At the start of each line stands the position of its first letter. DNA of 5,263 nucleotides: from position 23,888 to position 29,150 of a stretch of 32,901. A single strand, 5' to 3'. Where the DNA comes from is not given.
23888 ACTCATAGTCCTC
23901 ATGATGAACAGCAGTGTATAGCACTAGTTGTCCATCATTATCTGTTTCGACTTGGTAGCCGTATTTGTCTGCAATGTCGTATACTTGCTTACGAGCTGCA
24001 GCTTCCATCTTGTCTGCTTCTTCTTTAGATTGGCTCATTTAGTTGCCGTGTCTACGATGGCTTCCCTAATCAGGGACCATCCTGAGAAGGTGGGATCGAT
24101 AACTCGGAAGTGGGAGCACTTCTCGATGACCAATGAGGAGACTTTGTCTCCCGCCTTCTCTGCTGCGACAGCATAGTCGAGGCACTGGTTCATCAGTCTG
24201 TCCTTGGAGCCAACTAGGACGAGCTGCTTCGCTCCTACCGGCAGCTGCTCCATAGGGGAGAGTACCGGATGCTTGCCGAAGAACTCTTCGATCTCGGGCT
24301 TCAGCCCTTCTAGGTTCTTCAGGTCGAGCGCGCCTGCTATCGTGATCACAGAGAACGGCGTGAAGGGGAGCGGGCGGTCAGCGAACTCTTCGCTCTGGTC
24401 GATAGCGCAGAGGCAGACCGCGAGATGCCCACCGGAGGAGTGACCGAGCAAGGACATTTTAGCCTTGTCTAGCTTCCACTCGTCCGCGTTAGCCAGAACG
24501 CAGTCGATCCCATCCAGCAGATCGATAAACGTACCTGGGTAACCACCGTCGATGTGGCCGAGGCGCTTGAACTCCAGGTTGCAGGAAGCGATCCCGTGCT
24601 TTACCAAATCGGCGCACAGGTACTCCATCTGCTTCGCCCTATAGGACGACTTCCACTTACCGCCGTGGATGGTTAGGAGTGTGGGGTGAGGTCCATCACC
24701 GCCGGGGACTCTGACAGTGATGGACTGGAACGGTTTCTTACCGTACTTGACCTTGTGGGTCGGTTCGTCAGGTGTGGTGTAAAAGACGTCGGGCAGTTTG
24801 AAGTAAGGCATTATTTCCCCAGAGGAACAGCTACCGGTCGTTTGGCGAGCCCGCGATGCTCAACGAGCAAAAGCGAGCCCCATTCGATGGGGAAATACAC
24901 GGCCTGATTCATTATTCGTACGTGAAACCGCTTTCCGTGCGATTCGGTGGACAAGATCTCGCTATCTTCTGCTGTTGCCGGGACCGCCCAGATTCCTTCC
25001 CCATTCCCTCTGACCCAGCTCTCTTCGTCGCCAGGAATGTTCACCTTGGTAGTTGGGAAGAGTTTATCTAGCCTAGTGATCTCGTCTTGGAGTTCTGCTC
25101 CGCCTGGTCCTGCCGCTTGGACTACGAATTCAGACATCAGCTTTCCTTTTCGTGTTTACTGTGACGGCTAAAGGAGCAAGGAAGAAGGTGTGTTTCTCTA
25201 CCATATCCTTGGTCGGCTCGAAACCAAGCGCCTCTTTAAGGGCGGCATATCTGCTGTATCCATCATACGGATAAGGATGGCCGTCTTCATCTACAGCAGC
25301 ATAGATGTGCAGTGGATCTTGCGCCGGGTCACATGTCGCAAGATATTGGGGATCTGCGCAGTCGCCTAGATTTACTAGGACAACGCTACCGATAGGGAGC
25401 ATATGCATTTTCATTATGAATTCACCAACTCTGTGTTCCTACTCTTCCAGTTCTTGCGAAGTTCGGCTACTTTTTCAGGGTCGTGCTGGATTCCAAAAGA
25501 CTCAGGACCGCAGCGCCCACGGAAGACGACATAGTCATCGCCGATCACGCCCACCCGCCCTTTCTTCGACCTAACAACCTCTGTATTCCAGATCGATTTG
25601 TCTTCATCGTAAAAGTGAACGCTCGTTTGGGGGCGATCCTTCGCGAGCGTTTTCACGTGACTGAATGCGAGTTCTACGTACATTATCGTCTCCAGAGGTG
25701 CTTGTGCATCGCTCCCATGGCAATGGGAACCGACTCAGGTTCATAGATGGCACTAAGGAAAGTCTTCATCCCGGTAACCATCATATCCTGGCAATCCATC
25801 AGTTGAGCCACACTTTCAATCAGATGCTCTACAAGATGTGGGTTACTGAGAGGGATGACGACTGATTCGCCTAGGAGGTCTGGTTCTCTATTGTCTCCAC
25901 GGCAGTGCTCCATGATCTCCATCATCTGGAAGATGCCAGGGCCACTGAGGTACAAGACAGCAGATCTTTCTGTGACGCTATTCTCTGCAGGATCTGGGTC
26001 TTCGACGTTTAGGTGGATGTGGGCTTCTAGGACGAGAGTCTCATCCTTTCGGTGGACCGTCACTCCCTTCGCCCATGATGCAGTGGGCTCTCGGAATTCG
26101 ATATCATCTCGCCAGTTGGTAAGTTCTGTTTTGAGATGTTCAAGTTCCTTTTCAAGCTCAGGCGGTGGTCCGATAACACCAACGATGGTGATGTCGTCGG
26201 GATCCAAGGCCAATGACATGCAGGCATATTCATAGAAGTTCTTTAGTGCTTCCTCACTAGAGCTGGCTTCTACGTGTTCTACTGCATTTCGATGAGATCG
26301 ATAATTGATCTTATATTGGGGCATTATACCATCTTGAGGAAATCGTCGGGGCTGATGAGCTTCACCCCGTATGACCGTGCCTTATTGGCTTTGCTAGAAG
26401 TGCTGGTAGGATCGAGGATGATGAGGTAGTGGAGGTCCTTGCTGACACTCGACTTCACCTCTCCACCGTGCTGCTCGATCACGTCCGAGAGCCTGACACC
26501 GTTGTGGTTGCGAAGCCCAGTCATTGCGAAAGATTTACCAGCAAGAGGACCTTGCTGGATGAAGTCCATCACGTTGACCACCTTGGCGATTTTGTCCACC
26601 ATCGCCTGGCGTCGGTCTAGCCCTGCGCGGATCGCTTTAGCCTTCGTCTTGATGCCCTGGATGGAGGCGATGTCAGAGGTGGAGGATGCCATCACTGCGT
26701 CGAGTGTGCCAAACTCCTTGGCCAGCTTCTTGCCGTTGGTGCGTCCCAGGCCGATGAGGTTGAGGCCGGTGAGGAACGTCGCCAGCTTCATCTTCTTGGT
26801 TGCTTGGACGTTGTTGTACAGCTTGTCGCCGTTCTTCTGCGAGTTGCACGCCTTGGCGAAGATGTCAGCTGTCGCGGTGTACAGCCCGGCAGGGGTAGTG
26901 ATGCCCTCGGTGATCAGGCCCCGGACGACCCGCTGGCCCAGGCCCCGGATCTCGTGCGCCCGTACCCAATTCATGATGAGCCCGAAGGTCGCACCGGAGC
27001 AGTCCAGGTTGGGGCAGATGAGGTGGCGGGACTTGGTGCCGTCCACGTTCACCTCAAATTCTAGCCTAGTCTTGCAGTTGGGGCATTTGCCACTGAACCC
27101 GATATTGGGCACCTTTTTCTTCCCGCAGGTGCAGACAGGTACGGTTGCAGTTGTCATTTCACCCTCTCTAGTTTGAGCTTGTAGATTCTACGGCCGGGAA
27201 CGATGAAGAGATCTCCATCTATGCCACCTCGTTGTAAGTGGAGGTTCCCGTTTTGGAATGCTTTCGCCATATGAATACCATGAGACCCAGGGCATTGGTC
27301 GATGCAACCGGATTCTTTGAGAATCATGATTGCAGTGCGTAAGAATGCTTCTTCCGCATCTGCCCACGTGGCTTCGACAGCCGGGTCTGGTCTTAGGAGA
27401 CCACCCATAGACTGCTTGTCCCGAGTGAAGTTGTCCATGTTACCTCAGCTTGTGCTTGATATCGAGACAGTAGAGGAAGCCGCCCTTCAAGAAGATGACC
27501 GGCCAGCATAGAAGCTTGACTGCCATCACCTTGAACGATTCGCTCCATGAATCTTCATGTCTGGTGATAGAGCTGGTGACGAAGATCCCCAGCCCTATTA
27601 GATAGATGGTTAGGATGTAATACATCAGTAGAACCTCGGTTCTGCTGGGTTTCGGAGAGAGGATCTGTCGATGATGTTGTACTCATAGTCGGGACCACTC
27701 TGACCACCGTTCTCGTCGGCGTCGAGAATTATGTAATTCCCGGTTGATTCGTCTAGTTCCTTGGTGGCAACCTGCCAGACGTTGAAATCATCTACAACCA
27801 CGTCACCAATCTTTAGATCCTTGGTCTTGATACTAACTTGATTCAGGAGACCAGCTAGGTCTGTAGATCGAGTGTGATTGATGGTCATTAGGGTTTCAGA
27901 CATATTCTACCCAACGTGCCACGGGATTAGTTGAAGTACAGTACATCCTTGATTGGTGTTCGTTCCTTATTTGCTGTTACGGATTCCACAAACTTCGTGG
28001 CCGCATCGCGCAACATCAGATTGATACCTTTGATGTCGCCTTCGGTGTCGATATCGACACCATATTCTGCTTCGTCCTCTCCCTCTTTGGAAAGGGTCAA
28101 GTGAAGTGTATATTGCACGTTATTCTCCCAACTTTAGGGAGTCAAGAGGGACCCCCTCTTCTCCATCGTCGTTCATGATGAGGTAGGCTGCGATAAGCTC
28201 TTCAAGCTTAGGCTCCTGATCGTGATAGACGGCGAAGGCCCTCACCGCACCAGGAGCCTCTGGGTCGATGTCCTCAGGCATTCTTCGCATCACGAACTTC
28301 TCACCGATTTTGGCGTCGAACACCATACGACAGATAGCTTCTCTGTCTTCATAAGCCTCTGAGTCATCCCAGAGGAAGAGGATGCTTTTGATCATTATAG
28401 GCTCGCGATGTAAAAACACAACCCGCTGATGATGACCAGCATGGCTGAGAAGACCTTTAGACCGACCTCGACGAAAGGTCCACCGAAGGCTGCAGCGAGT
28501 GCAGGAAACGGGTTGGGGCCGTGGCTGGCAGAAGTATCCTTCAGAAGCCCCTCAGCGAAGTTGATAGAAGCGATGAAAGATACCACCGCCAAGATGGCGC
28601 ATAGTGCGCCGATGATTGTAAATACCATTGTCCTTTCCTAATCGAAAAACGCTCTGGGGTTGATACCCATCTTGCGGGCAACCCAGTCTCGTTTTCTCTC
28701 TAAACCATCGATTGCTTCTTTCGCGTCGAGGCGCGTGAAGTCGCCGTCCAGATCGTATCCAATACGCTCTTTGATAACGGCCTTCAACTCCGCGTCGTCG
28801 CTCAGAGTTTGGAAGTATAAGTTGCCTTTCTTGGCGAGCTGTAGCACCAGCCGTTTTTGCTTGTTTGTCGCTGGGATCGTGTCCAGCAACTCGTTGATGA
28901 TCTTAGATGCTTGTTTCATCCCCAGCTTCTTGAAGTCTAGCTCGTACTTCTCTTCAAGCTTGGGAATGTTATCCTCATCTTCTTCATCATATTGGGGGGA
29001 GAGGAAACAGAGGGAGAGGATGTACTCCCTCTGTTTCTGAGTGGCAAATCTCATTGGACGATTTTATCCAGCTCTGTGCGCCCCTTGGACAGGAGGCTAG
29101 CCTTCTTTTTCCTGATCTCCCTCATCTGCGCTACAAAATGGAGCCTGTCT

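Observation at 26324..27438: Stand-alone LigA C-terminal half (Zn finger-HhH-BRCT) with no adenylation domain; upstream ORF may be an OB-domain remnant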

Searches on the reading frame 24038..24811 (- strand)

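Call 8: search_protein_families(library=pfam, proteins=[window:24038-24811:-], max_evalue=0.01)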
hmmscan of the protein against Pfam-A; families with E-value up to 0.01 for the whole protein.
window:24038-24811:- (258 aa): 5 families
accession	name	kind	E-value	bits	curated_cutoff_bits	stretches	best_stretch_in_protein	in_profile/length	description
PF20434.5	BD-FAE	-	9.9e-17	61.6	26.8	1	39-154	10-126/215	BD-FAE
PF07859.19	Abhydrolase_3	-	2.2e-09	37.8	25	1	46-142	2-96/210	alpha/beta hydrolase fold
PF12146.15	Hydrolase_4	-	0.00031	20.6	27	1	43-138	5-96/239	Serine aminopeptidase, S33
PF12697.13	Abhydrolase_6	-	0.0019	19.3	26.3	0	47-163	3-121/217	Alpha/beta hydrolase family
PF00326.27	Peptidase_S9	-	0.0063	16.5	22.6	0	100-234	47-187/213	Prolyl oligopeptidase family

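Call 9: search_protein_families(library=phrogs, proteins=[window:24038-24811:-], max_evalue=0.001)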
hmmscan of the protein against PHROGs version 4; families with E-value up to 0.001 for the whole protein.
window:24038-24811:- (258 aa): 1 family
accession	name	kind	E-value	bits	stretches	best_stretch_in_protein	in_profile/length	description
phrog_3341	-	other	2.7e-10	41.2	1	21-176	20-163/267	esterase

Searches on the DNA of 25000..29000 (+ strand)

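Call 10: search_dna_similar(query=window:25000-29000:+, collection=phages, mode=near, max_rows=15)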
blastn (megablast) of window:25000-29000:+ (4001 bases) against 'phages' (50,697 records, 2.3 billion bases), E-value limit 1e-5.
No match.

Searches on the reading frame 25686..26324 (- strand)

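Call 3: search_protein_families(library=pfam, proteins=[window:25686-26324:-], max_evalue=1)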
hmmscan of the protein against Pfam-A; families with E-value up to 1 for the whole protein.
window:25686-26324:- (213 aa): 0 families

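Call 4: search_protein_families(library=phrogs, proteins=[window:25686-26324:-], max_evalue=0.1)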
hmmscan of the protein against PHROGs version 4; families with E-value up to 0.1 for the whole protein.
window:25686-26324:- (213 aa): 1 family
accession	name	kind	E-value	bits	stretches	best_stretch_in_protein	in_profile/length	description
phrog_30673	-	unknown function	0.0056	17.8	1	11-71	23-80/92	-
